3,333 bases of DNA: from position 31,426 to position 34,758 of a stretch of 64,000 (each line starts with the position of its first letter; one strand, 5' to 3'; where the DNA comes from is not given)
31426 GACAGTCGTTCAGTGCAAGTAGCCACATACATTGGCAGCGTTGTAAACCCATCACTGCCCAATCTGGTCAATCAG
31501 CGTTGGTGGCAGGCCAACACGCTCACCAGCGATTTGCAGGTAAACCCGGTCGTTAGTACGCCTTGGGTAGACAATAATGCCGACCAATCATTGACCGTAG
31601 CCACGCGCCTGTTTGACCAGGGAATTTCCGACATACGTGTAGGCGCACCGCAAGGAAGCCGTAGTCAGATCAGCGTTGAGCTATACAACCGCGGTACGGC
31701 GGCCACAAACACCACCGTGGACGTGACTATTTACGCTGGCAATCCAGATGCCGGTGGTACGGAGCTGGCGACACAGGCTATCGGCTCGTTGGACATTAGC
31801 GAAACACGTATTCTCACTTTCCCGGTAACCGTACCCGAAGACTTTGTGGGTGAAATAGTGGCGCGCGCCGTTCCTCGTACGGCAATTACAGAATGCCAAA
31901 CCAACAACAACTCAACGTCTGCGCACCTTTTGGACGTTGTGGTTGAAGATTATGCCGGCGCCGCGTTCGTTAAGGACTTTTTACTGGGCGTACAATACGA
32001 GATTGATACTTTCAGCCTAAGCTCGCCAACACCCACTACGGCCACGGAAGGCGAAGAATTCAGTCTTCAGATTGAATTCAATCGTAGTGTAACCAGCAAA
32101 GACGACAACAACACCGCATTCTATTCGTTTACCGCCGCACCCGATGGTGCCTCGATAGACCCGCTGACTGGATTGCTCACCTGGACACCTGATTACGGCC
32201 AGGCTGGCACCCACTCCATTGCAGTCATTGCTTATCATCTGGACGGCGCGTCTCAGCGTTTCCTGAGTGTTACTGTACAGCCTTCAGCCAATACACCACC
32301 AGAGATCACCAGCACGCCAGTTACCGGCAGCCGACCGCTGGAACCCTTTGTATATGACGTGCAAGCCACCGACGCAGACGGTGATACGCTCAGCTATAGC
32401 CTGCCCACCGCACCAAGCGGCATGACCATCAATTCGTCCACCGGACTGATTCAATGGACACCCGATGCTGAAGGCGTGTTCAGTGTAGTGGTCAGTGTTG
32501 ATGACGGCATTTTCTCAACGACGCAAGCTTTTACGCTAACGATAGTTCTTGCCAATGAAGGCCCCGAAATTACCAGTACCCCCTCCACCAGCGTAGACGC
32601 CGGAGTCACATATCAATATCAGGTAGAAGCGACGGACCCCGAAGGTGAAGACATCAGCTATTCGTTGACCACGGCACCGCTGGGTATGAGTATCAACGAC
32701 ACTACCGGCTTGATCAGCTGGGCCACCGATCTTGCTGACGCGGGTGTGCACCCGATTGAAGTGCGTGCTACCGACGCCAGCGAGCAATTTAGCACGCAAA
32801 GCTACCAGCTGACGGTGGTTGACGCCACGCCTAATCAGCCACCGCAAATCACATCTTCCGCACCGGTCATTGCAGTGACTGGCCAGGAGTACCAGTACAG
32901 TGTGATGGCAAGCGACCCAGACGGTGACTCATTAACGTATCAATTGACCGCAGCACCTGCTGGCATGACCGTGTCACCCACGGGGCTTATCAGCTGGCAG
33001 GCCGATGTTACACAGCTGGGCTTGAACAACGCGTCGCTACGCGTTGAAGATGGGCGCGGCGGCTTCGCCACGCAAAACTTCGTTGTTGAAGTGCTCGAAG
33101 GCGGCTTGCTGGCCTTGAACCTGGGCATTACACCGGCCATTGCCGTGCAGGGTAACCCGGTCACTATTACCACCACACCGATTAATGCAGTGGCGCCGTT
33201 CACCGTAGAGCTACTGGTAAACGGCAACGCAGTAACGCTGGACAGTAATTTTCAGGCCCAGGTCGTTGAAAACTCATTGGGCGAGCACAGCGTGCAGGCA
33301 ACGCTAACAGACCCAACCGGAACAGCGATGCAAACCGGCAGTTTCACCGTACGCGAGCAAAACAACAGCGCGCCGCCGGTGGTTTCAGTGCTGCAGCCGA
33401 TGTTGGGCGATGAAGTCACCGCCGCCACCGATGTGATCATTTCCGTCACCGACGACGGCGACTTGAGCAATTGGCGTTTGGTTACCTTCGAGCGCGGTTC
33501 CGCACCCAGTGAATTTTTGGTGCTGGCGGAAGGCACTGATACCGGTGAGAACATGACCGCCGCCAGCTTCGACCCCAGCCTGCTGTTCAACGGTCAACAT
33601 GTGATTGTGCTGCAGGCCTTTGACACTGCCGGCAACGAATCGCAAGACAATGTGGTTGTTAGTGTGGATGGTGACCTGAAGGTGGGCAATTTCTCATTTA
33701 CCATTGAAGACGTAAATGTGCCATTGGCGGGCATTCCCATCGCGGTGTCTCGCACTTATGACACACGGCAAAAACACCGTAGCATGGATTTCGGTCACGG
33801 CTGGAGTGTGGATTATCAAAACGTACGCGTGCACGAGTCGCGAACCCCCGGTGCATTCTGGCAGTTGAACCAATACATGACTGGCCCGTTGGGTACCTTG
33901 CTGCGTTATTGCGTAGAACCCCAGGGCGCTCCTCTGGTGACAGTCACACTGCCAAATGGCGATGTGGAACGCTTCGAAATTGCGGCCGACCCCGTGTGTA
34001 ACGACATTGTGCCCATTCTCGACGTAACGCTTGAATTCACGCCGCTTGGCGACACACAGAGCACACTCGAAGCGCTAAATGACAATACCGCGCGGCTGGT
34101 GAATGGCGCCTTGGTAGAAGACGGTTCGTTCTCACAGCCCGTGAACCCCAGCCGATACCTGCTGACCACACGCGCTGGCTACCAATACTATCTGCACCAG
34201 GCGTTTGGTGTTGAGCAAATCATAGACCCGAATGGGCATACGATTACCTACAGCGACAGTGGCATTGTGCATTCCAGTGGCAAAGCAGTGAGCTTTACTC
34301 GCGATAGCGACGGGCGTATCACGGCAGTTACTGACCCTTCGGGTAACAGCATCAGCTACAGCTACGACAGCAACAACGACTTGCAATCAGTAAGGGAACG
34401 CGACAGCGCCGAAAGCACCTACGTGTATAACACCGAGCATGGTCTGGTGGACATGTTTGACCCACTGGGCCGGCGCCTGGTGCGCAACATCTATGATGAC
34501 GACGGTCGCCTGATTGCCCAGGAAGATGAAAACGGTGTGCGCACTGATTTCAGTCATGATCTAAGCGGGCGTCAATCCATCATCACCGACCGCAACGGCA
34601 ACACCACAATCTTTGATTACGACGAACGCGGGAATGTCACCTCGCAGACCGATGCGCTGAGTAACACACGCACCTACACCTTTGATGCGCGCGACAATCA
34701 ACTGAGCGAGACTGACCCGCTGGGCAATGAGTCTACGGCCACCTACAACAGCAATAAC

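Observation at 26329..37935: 3868-aa Sec-signal, adhesin-like RHS protein with no recognisable secretion partner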

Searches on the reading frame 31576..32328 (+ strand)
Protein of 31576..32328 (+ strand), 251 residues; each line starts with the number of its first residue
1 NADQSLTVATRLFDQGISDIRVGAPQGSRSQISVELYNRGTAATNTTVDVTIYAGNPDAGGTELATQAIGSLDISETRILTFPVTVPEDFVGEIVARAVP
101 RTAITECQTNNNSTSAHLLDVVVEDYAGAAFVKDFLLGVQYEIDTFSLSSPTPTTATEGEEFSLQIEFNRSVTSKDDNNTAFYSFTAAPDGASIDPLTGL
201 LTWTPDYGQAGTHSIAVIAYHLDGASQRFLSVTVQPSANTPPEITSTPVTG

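Call 7: search_protein_families(library=pfam, proteins=[window:31576-32328:+], max_evalue=1)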
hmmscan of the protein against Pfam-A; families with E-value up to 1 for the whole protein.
window:31576-32328:+ (251 aa): 4 families
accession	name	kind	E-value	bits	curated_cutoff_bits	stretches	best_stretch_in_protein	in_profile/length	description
PF05345.18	He_PIG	-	1.2e-09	38.9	24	1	148-234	4-95/96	Putative Ig domain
PF07705.17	CARDB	-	5.9e-05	23.6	22.7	1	26-115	17-100/101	CARDB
PF18957.6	RibLong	-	0.00042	21.5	27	1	153-233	10-89/93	Long Rib domain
PF17963.7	Big_9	-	0.39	12.1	23.6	1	153-218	10-73/89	Bacterial Ig domain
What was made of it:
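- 31651..31920 (+): CARDB module (aa 1775-1864). call 7 (23.6 bits, cut-off 22.7).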

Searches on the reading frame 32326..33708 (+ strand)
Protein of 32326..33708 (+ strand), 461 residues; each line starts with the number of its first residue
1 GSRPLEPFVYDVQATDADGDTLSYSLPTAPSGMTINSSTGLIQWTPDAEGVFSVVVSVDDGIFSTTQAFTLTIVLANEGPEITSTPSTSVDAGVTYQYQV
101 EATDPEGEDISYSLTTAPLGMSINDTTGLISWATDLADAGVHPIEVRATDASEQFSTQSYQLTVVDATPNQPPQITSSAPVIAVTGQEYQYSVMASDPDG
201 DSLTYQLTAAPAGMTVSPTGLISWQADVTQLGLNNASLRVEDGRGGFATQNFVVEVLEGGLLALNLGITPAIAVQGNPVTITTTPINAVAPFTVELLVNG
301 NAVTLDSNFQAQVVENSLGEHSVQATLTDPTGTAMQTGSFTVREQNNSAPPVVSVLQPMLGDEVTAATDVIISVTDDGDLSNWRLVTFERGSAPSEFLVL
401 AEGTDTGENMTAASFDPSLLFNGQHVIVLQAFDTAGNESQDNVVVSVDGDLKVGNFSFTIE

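Call 7: search_protein_families(library=pfam, proteins=[window:32326-33708:+], max_evalue=1)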
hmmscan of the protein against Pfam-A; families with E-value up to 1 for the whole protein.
window:32326-33708:+ (461 aa): 11 families
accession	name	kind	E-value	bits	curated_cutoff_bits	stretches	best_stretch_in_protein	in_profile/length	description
PF05345.18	He_PIG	-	1.2e-35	122.3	24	3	6-73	17-95/96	Putative Ig domain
PF17963.7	Big_9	-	4.5e-18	66.4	23.6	3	170-254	1-88/89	Bacterial Ig domain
PF24908.1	Ig_SIBA-E_2nd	-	7.3e-14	52.4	27.8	2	180-256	6-88/117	Integrin beta-like protein A-E, second Ig-like domain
PF19077.6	Big_13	-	0.00013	22.9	27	1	412-448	63-101/102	Bacterial Ig-like domain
PF22091.2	DUF6941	-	0.0043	17.9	27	0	312-360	44-96/125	Family of unknown function (DUF6941)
PF12892.13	FctA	-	0.007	17.6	22.1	0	326-380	53-101/120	Spy0128-like isopeptide containing domain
PF21027.3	Sde0182_C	-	0.054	14.5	27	0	195-206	9-20/83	Cellulose-binding protein Sde0182, C-terminal domain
PF10342.15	Kre9_KNH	-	0.064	14.4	24.6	1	40-113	14-89/94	Kre9/KNH-like N-terminal Ig-like domain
PF17803.7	Cadherin_4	-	0.14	13.2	25.1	1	169-216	10-61/71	Bacterial cadherin-like domain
PF02494.22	HYR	-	0.18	12.6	21.7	0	317-342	55-79/81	HYR domain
PF17957.7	Big_7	-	0.35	12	24.1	1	351-427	1-68/70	Bacterial Ig domain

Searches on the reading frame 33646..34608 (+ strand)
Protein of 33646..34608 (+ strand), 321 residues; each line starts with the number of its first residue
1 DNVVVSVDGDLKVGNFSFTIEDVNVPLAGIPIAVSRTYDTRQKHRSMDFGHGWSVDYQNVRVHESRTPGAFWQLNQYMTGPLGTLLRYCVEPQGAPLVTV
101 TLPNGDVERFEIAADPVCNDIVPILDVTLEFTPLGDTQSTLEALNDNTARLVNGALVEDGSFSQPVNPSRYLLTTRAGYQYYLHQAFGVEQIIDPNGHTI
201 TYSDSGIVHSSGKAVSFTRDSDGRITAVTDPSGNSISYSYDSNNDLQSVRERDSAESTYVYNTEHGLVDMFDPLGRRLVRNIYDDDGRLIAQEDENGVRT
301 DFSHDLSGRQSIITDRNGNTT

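Call 7: search_protein_families(library=pfam, proteins=[window:33646-34608:+], max_evalue=1)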
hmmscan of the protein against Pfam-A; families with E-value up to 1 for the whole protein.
window:33646-34608:+ (321 aa): 7 families
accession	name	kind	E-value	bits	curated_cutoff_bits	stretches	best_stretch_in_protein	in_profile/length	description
PF05593.20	RHS_repeat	-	8.3e-21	74.3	22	2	283-320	1-38/38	RHS Repeat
PF20148.4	DUF6531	-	3.5e-06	27.7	24.1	1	11-59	6-52/74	Domain of unknown function (DUF6531)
PF25023.1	TEN_YD-shell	-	0.0014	17.2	50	1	201-318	29-144/909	Teneurin YD-shell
PF07482.16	DUF1522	-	0.01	16.5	25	1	194-243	4-49/109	Domain of Unknown Function (DUF1522)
PF24388.1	Permuted_GreAB-C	-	0.2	11.8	27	0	279-313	16-52/54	Permuted GreAB-C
PF02237.23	BPL_C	-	0.21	12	21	0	282-296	22-35/48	Biotin protein ligase C terminal domain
PF24085.1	DUF7370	-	0.25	12.1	27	1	220-250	61-96/124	Family of unknown function (DUF7370)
